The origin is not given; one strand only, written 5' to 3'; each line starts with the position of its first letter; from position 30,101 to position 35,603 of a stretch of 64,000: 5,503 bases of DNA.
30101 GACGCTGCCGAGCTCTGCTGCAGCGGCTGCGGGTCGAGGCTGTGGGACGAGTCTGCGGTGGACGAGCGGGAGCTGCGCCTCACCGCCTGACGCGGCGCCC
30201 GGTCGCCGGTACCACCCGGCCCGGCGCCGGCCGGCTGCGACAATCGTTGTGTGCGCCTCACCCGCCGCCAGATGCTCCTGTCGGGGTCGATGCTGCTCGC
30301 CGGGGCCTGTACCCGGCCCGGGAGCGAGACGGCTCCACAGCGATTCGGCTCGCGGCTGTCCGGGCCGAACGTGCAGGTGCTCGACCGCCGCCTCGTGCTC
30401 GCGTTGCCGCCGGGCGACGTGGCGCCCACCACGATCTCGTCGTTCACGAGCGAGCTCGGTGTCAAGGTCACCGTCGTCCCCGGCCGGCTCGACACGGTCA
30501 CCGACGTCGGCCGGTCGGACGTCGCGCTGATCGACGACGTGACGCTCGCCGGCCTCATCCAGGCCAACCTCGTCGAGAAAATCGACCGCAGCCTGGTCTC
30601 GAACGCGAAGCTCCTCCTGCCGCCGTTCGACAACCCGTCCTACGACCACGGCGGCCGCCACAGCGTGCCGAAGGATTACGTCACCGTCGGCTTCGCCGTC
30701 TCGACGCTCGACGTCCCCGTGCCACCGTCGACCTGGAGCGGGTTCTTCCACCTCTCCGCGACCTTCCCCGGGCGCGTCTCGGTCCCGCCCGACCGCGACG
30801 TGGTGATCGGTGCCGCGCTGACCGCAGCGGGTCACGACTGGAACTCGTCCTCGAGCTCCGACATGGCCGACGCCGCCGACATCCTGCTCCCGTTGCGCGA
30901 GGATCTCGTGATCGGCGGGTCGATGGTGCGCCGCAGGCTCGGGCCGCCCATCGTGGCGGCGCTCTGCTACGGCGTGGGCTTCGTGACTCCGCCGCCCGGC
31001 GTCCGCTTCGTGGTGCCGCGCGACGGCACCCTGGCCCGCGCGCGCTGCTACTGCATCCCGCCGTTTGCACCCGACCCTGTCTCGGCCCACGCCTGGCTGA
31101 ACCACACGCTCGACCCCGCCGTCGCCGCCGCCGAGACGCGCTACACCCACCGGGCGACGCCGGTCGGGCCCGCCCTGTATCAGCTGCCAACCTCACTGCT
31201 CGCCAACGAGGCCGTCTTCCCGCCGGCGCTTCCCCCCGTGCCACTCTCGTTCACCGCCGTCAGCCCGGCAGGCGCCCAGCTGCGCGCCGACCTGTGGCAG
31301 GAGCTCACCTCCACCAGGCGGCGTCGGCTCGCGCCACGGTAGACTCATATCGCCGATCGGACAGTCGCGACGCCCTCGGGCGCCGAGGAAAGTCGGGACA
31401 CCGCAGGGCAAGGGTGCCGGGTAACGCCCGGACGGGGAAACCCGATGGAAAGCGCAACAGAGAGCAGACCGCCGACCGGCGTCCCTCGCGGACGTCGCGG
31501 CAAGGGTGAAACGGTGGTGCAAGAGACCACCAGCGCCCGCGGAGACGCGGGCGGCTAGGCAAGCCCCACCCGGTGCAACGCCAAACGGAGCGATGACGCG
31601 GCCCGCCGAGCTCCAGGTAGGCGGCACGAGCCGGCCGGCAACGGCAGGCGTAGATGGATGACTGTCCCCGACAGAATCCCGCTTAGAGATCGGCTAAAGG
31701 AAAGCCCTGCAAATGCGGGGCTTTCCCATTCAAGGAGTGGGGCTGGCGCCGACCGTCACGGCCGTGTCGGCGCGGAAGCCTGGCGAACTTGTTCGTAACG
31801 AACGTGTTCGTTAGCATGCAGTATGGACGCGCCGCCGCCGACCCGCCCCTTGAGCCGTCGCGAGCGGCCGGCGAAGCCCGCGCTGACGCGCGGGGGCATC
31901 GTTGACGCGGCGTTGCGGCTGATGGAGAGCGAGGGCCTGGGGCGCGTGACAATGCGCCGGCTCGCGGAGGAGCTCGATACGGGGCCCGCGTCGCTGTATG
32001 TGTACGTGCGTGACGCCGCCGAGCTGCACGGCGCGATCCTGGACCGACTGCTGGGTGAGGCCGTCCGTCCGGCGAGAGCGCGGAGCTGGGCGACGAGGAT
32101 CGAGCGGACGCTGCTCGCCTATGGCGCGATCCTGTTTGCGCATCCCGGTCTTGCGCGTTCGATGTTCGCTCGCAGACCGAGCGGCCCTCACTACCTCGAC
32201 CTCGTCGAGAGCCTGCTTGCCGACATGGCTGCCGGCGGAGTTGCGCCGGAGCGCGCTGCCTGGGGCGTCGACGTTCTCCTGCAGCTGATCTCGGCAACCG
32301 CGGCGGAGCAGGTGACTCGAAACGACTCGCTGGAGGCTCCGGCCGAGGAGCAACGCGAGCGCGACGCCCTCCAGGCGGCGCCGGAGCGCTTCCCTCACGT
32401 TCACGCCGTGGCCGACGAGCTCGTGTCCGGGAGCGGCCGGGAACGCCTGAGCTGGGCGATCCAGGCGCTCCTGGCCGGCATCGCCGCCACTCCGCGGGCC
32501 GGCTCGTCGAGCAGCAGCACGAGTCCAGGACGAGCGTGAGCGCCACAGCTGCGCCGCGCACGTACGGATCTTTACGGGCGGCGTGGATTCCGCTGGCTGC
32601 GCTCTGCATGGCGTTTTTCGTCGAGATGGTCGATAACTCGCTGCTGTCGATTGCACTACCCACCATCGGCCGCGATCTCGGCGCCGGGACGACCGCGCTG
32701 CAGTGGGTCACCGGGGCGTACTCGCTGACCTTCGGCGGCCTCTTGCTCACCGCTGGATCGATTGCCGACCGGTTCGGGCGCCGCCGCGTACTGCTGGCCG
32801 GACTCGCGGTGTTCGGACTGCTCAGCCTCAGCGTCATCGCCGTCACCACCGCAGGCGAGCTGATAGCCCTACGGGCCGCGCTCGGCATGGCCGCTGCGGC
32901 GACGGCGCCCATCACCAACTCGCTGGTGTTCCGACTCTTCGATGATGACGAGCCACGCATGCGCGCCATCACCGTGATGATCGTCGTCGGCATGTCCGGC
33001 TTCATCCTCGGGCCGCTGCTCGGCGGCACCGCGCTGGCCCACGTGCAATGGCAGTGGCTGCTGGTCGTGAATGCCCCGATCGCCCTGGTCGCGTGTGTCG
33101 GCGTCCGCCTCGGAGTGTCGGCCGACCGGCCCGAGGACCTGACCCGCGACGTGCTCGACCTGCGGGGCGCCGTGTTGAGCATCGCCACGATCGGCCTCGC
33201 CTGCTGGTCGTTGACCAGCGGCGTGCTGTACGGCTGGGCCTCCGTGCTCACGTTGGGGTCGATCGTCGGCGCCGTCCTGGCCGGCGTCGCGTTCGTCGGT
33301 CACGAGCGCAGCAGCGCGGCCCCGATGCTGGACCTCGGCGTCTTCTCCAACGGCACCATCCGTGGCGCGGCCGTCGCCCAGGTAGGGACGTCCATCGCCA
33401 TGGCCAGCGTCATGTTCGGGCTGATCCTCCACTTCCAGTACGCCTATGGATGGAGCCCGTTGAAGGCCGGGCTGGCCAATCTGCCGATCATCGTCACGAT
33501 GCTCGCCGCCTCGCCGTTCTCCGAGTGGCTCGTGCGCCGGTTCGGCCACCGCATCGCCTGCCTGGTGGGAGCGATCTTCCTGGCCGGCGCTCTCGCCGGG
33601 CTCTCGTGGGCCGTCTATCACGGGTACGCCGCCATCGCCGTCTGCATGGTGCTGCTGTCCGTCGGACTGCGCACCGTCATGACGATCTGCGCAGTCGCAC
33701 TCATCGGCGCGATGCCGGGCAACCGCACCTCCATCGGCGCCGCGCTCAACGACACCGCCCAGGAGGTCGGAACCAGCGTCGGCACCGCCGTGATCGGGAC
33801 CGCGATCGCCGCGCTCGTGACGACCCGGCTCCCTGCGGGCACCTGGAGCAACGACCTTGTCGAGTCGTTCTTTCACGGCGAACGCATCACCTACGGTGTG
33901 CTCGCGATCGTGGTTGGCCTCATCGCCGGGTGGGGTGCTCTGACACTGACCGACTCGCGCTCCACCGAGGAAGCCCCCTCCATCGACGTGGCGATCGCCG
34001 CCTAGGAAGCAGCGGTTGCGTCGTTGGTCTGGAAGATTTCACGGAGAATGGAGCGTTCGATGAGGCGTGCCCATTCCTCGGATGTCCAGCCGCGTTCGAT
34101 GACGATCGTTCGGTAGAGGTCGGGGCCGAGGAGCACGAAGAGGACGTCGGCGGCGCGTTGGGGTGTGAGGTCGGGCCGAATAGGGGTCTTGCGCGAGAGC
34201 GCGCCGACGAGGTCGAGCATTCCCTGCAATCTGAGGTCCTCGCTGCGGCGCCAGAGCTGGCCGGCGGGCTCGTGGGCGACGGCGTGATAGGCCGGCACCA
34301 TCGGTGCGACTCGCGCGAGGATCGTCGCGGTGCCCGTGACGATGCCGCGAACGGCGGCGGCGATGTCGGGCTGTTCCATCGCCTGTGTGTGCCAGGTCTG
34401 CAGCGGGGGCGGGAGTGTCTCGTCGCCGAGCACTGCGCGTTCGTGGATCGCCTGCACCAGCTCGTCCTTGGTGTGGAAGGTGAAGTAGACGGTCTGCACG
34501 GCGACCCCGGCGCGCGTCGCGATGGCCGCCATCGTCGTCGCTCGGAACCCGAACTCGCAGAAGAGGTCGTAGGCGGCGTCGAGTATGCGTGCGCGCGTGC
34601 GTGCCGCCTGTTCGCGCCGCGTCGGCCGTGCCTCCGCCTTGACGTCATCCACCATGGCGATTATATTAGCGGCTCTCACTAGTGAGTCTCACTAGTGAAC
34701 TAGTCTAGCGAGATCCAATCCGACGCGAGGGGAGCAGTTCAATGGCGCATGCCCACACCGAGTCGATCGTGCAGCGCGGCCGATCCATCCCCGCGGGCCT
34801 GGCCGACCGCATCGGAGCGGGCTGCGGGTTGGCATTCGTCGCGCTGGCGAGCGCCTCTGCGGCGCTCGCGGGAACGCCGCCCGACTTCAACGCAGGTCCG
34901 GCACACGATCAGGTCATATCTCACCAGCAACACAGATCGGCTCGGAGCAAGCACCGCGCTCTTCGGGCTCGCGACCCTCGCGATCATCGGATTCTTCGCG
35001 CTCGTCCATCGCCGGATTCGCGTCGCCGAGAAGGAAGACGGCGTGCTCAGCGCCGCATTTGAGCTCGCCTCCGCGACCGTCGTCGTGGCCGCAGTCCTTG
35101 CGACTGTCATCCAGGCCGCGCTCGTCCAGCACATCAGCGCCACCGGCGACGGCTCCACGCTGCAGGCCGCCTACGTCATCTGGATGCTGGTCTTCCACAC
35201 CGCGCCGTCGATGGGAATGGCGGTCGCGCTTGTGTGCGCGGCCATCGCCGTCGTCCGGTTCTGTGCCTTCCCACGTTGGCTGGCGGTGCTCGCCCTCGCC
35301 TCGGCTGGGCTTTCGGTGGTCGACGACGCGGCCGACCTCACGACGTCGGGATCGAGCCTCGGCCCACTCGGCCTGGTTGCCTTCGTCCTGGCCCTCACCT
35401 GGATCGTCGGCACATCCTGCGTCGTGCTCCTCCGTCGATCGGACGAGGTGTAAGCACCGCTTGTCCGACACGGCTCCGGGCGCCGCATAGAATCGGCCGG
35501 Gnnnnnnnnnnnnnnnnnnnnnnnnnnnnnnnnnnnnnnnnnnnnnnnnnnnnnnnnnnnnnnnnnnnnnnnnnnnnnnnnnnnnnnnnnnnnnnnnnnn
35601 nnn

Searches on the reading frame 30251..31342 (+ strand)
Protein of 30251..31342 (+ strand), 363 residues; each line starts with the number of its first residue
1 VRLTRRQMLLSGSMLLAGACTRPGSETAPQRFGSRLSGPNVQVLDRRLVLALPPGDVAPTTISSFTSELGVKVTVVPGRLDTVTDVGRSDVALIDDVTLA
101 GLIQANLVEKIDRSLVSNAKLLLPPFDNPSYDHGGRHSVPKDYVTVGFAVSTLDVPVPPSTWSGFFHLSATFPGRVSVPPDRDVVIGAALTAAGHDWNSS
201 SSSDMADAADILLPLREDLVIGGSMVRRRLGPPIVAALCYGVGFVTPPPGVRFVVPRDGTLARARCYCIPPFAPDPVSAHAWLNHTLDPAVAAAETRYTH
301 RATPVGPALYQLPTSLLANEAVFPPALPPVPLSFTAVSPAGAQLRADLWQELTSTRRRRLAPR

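Call 58: search_protein_families(library=pfam, proteins=[window:30251-31342:+], max_evalue=0.0001)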
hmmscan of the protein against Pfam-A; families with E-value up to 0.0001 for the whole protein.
window:30251-31342:+ (363 aa): 1 family
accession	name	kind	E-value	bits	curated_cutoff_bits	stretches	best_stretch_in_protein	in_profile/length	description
PF13416.11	SBP_bac_8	-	1.6e-08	35.1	27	0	64-196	5-146/279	Bacterial extracellular solute-binding protein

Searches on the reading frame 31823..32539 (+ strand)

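Call 58: search_protein_families(library=pfam, proteins=[window:31823-32539:+], max_evalue=0.0001)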
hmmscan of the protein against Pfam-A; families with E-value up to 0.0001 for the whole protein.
window:31823-32539:+ (238 aa): 2 families
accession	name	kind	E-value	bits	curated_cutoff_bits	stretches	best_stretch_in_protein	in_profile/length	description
PF02909.22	TetR_C_1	-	5.2e-12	46.3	21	1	83-222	2-144/146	Tetracyclin repressor-like, C-terminal domain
PF00440.29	TetR_N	-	5.6e-08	32.9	24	1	26-61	1-36/47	Bacterial regulatory proteins, tetR family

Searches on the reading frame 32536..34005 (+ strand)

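Call 58: search_protein_families(library=pfam, proteins=[window:32536-34005:+], max_evalue=0.0001)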
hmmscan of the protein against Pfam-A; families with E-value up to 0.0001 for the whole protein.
window:32536-34005:+ (489 aa): 1 family
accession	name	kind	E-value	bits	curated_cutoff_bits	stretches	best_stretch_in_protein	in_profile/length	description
PF07690.21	MFS_1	-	2.7e-40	138.8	33.4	2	23-417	1-347/347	Major Facilitator Superfamily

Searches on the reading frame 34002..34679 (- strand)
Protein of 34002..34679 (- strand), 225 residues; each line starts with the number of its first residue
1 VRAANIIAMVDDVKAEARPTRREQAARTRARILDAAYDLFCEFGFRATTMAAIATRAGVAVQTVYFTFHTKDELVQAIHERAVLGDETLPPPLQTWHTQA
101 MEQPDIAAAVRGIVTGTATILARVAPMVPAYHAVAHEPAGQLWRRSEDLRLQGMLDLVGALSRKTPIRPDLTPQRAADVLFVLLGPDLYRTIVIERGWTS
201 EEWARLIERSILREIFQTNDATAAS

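Call 58: search_protein_families(library=pfam, proteins=[window:34002-34679:-], max_evalue=0.0001)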
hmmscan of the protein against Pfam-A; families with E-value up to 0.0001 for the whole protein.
window:34002-34679:- (225 aa): 1 family
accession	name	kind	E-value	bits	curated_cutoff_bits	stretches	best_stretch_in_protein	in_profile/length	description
PF00440.29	TetR_N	-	3e-15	56.1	24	1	32-78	1-47/47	Bacterial regulatory proteins, tetR family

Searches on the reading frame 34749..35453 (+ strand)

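Call 58: search_protein_families(library=pfam, proteins=[window:34749-35453:+], max_evalue=0.0001)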
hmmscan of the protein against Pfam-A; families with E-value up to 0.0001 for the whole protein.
window:34749-35453:+ (234 aa): 1 family
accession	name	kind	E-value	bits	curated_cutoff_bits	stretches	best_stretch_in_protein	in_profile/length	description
PF14329.11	DUF4386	-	5.8e-06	26.8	27.6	1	58-218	37-198/210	Domain of unknown function (DUF4386)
